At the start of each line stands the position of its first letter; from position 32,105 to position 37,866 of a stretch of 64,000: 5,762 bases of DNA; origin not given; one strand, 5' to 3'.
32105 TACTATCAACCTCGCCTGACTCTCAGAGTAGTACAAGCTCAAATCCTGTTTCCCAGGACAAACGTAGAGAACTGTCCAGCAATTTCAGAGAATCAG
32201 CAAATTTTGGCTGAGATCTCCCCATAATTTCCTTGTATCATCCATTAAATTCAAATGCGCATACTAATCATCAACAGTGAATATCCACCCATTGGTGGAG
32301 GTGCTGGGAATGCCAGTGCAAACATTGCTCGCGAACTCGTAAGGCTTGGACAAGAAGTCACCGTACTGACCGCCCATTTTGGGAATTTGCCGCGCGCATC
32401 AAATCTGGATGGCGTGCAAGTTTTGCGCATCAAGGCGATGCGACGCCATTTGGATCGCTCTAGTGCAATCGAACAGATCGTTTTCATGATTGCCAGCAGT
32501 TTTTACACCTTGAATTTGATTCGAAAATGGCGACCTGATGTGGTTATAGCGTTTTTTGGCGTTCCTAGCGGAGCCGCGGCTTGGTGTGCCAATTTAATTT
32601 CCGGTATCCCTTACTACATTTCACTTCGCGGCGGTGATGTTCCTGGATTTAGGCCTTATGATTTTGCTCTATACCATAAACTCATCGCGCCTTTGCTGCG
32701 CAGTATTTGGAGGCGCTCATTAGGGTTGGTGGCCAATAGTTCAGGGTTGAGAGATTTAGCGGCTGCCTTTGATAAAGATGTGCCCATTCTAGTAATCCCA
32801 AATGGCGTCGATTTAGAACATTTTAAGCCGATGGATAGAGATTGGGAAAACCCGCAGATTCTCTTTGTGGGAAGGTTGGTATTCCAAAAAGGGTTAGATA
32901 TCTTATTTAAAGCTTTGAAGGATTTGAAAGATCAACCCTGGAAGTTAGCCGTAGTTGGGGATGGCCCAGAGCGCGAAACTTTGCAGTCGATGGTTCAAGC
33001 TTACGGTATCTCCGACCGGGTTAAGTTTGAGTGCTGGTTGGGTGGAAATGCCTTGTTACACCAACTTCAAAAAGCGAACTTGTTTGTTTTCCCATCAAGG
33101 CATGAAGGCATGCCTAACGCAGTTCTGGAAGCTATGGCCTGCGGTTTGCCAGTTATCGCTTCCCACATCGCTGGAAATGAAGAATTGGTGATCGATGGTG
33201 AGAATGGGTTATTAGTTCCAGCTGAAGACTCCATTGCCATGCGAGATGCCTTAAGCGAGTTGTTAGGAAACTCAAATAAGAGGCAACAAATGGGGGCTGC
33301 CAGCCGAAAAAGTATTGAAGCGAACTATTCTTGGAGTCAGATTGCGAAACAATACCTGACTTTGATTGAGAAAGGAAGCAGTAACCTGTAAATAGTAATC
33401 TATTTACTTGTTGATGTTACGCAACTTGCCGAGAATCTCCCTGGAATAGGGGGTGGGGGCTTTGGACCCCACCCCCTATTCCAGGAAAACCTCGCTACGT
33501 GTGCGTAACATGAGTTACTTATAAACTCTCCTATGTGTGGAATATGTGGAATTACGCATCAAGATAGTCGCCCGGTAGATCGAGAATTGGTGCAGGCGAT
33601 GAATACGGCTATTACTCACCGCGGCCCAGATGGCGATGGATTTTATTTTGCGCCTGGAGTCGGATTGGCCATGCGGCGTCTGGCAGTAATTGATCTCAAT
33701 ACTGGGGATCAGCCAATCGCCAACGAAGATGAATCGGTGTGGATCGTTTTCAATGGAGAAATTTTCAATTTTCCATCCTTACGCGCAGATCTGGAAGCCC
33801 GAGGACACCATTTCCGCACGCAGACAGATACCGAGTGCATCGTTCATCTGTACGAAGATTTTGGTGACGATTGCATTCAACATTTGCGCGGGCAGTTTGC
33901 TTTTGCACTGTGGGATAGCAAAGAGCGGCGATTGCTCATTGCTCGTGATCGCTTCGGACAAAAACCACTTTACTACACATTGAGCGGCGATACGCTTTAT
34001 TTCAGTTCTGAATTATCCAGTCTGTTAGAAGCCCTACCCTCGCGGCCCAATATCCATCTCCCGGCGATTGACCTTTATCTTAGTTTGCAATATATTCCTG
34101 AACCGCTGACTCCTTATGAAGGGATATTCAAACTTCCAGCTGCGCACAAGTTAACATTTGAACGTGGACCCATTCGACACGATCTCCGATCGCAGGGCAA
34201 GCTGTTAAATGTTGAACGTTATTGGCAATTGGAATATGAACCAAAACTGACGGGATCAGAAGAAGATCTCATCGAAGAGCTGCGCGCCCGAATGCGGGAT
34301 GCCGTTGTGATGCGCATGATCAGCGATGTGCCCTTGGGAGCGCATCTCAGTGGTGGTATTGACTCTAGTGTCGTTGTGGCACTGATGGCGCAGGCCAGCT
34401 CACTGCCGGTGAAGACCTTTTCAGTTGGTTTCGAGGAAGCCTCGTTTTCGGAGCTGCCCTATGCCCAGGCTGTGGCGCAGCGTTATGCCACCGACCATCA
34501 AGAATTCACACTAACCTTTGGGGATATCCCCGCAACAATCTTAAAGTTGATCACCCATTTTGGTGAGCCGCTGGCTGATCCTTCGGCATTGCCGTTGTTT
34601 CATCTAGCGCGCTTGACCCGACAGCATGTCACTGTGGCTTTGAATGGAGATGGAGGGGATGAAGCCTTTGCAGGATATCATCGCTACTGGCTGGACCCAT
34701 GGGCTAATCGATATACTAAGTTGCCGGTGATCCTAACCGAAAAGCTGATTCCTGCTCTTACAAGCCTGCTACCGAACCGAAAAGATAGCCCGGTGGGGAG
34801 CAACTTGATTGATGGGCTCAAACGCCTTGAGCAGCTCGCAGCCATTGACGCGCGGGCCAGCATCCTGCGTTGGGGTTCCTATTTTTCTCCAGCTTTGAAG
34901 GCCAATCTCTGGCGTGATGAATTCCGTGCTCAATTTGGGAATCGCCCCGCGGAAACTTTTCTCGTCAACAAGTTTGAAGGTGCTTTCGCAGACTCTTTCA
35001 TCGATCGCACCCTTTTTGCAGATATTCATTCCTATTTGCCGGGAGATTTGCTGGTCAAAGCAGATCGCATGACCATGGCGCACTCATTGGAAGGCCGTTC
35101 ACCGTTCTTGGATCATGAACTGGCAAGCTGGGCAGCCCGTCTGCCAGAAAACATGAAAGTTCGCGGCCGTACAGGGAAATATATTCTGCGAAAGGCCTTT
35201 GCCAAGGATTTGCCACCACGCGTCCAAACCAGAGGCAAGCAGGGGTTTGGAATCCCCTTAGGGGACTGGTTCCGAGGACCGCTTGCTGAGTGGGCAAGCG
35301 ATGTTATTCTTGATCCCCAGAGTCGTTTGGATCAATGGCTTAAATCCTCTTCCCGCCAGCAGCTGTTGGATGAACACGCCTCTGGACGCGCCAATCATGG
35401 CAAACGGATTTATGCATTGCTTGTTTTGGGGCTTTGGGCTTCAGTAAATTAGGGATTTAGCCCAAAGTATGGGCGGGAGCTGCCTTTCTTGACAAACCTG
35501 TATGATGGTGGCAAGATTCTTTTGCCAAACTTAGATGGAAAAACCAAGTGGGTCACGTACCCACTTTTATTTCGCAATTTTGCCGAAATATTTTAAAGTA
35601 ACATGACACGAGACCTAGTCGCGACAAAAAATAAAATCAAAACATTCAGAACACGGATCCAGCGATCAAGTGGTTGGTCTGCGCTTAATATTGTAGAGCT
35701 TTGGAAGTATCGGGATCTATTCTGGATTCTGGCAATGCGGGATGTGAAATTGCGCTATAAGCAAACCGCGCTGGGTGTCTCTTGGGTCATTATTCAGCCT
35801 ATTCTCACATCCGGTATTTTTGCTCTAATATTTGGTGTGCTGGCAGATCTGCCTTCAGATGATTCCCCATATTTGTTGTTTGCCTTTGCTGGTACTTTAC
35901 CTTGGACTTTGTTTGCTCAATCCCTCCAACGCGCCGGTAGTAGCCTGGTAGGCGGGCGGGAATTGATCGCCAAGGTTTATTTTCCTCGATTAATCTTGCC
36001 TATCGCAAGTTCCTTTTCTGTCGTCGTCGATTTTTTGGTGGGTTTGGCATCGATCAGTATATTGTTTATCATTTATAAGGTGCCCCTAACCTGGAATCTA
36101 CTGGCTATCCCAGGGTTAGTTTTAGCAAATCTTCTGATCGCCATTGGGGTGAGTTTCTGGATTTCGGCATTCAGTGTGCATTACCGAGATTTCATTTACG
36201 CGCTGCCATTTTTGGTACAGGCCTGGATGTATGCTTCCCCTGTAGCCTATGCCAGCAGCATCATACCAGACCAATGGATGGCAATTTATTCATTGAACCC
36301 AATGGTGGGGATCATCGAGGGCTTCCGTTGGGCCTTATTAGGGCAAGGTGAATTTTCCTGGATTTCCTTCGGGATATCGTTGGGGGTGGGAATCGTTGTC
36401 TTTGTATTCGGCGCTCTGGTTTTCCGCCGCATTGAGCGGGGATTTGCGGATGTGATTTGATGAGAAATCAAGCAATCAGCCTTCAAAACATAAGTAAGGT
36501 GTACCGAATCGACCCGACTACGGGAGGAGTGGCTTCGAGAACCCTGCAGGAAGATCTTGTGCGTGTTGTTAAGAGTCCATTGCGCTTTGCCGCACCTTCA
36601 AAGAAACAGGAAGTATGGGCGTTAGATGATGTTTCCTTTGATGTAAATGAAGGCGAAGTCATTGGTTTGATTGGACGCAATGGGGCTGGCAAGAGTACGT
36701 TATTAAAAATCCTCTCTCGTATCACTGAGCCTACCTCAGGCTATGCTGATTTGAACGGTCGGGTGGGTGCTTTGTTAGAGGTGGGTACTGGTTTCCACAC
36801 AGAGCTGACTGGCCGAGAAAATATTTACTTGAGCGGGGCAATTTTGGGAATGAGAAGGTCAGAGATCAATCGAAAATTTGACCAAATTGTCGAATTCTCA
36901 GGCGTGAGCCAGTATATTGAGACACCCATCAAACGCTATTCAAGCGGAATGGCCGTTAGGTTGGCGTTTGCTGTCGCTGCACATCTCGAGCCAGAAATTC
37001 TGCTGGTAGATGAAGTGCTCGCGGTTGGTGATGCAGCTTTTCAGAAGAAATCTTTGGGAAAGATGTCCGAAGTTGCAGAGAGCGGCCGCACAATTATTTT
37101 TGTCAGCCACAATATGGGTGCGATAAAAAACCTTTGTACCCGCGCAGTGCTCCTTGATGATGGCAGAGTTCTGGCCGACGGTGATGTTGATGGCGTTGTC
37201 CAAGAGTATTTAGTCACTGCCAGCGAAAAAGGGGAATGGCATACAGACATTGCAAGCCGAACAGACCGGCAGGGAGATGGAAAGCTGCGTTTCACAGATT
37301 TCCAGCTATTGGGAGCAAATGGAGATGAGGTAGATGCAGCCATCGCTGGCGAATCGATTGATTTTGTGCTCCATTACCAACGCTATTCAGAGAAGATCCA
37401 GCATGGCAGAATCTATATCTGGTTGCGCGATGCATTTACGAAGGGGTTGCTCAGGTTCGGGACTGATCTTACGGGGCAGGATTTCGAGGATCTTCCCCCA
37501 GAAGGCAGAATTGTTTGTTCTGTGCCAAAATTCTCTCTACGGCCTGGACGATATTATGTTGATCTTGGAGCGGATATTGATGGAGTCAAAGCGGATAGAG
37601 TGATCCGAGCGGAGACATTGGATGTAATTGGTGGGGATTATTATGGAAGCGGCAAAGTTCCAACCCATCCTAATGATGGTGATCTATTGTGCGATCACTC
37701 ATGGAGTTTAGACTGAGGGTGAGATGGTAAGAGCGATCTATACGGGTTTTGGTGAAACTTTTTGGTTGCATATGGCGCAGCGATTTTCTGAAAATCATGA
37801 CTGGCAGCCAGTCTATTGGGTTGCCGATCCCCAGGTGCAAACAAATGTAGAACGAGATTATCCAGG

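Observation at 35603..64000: Twin modules: Wzm-Wzt + KpsS-like protein + nonulosonate synthesis, twice in one locus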

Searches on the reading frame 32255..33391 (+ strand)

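Call 7: search_protein_families(library=pfam, proteins=[window:32255-33391:+], max_evalue=0.01)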
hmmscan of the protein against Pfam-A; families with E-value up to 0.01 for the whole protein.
window:32255-33391:+ (378 aa): 7 families
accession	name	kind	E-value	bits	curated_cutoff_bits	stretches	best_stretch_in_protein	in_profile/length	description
PF00534.26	Glycos_transf_1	-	4.3e-43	147.3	26.4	1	195-352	11-171/172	Glycosyl transferases group 1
PF13692.12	Glyco_trans_1_4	-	4e-39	134.5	27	1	200-339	2-142/142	Glycosyl transferases group 1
PF13439.12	Glyco_transf_4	-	3.6e-20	73.1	28.5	1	15-188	2-169/170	Glycosyltransferase Family 4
PF13579.12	Glyco_trans_4_4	-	7.1e-20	72.4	29.7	1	15-184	1-158/158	Glycosyl transferase 4-like domain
PF20706.3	GT4-conflict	-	5.3e-17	62.3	26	1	169-366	165-384/385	Family 4 Glycosyltransferase in conflict systems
PF13524.12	Glyco_trans_1_2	-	3.2e-11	43.8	25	1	218-368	6-143/144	Glycosyl transferase-like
PF08323.17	Glyco_transf_5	-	0.00096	19.4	22.7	1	2-56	1-58/239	Starch synthase catalytic domain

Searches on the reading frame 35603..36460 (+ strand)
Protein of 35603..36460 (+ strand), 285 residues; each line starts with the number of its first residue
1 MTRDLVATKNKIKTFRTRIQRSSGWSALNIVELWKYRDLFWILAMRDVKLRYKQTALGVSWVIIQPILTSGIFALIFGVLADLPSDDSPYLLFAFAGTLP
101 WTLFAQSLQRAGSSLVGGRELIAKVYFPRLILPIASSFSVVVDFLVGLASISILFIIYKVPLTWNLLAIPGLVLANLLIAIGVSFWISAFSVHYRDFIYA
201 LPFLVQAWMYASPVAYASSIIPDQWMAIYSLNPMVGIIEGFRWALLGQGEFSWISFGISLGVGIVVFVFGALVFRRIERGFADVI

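Call 3: search_protein_families(library=pfam, proteins=[window:35603-36460:+], max_evalue=0.01)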
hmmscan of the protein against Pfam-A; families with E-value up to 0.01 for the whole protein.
window:35603-36460:+ (285 aa): 1 family
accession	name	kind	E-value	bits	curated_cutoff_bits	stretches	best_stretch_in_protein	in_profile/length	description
PF01061.29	ABC2_membrane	-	7.9e-18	65.2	26.9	1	39-245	2-210/211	ABC-2 type transporter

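Call 9: search_protein_families(library=ncbifam, proteins=[window:35603-36460:+], max_evalue=0.001)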
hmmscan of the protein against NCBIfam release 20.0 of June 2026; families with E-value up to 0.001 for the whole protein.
window:35603-36460:+ (285 aa): 4 families
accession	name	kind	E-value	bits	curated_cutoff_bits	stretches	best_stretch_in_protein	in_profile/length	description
NF050109.1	galactan_ABC_perm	equivalog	1.9e-15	57.1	380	1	29-276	13-263/272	galactan export ABC transporter permease subunit Wzm/RfbD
NF050053.1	CapPschTportKpsM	equivalog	2.5e-06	27.7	300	1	42-245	7-217/257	capsule polysaccharide transporter KpsM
NF011648.0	PRK15066.1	subfamily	7.1e-06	25.7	225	1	63-271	29-245/257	ABC transporter permease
NF011723.0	PRK15176.1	equivalog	2.9e-05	24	297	1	36-245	17-227/264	Vi polysaccharide ABC transporter inner membrane protein VexB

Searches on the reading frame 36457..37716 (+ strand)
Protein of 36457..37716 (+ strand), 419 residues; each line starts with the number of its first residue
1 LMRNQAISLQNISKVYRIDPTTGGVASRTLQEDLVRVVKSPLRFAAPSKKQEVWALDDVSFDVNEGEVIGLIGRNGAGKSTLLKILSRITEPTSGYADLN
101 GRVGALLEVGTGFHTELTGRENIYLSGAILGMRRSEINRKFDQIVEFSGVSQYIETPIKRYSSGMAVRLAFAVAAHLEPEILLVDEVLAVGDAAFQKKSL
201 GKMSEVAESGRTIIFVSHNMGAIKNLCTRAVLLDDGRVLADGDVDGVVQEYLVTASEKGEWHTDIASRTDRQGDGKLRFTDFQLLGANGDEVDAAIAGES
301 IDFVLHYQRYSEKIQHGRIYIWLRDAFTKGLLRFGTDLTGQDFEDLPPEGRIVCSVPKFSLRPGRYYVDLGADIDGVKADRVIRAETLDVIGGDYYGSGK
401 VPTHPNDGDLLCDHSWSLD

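Call 3: search_protein_families(library=pfam, proteins=[window:36457-37716:+], max_evalue=0.01)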
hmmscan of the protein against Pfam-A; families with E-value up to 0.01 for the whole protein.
window:36457-37716:+ (419 aa): 4 families
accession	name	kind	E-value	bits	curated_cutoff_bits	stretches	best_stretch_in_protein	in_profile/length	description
PF00005.33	ABC_tran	-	3.2e-22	80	25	1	56-187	1-135/137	ABC transporter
PF14524.12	Wzt_C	-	3.2e-11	43.8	30.4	1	269-391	2-130/143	Wzt C-terminal domain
PF13304.12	AAA_21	-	1.2e-06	29.3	27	1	69-89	2-22/304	AAA domain, putative AbiEii toxin, Type IV TA system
PF13555.12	AAA_29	-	0.002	18.3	27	1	57-84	13-40/61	P-loop containing region of AAA domain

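Call 9: search_protein_families(library=ncbifam, proteins=[window:36457-37716:+], max_evalue=0.001)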
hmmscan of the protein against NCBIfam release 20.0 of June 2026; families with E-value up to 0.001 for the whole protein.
window:36457-37716:+ (419 aa): 183 families (the best 25 are shown)
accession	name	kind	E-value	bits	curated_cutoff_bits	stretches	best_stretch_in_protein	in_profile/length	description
NF010065.0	PRK13545.1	equivalog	7.9e-60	203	538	1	53-251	37-234/549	teichoic acids export protein ATP-binding subunit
NF050108.1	galactan_ABC_ATP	equivalog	7.8e-57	192.3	400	1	50-251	39-240/244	galactan export ABC transporter ATP-binding subunit Wzt/RfbE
NF010066.0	PRK13546.1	equivalog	3e-54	184.1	320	1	47-251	31-234/264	teichoic acids export ABC transporter ATP-binding subunit TagH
TIGR01188.1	drrA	subfamily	7.8e-35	120.6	312.45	1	52-247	5-211/302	daunorubicin resistance ABC transporter, ATP-binding protein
TIGR04521.1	ECF_ATPase_2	equivalog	1.2e-26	93.5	330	2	120-250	103-235/279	energy-coupling factor transporter ATPase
NF047568.1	PSM_export_PmtC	equivalog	3.9e-25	88.9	375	1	54-246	14-206/290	phenol-soluble modulin export ABC transporter ATP-binding protein PmtC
NF010060.0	PRK13537.1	equivalog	4.4e-25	88.2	521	1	41-248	15-234/314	nodulation factor ABC transporter ATP-binding protein NodI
NF010059.0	PRK13536.1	equivalog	3e-24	85.4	549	1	55-251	58-265/342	nodulation factor ABC transporter ATP-binding protein NodI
NF033858.1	ABC2_perm_RbbA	equivalog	3.4e-24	84.8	1050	1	53-250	279-487/909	ribosome-associated ATPase/putative transporter RbbA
TIGR03375.1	type_I_sec_LssB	subfamily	8.9e-24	83.8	693.1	2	50-101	477-528/696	type I secretion system permease/ATPase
TIGR01288.1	nodI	equivalog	9.2e-24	84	424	1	56-252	20-227/303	nodulation factor ABC transporter ATP-binding protein NodI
TIGR03522.1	GldA_ABC_ATP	equivalog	1.5e-23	83.7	402.6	1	54-249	16-221/301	gliding motility-associated ABC transporter ATP-binding subunit GldA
NF010068.0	PRK13548.1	equivalog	1.7e-23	83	261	1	54-254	19-237/261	heme ABC transporter ATP-binding protein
TIGR04520.1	ECF_ATPase_1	equivalog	4.2e-23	82.1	315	2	130-249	106-225/269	energy-coupling factor transporter ATPase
TIGR02673.1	FtsE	equivalog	5.8e-23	81.7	264.85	2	117-237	94-214/214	cell division ATP-binding protein FtsE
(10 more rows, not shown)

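Call 59: search_solved_structures(query=window:36457-37716:+, max_evalue=0.001)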
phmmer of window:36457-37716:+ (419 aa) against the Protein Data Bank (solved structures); distinct sequences matched with E-value up to 0.001: 515 (the best 60 are shown).
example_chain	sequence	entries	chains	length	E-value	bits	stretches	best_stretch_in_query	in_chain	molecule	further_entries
8dku_A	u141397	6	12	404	1e-66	228.8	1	50-368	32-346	ABC transporter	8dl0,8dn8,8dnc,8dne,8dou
7k2t_A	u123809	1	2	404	2.6e-66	227.4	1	50-368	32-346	ABC transporter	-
6amx_A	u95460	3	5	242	1e-65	225.5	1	50-252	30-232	ABC transporter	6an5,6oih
6m96_A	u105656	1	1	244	2.7e-65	224.1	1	50-252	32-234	ABC transporter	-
7dd0_A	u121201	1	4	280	1.8e-52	181.8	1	46-252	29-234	Teichoic acids export ATP-binding protein TagH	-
6jbh_A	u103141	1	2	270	5.3e-51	177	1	51-252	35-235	TarH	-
9cfl_B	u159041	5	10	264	7.5e-49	170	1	39-252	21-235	Teichoic acids export ATP-binding protein TagH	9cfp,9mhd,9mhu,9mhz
9qfx_C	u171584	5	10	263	6.6e-47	163.6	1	53-252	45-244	ABC transporter ATP-binding protein | Probable o-antigen/lipopolysaccharide transport ATP-binding protein ABC transporter RfbE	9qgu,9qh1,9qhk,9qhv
9qhw_C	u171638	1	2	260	7.8e-47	163.3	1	53-252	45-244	ABC transporter ATP-binding protein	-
9qhj_C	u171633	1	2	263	1.6e-46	162.3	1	53-252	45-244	Probable o-antigen/lipopolysaccharide transport ATP-binding protein ABC transporter RfbE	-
9qhx_C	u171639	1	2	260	1.9e-46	162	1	53-252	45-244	ABC transporter ATP-binding protein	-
8tsi_A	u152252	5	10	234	2.9e-32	115.3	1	58-251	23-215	ABC transporter ATP-binding protein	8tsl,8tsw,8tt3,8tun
8tsh_A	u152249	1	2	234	7.7e-32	113.9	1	58-251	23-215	ABC transporter ATP-binding protein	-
8s7v_K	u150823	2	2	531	9.7e-28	100.4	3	54-96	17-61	Glycine betaine/carnitine/choline transport ATP-binding protein OpuCA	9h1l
7lkp_A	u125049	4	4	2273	1.4e-27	99.9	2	55-244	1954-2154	Retinal-specific phospholipid-transporting ATPase ABCA4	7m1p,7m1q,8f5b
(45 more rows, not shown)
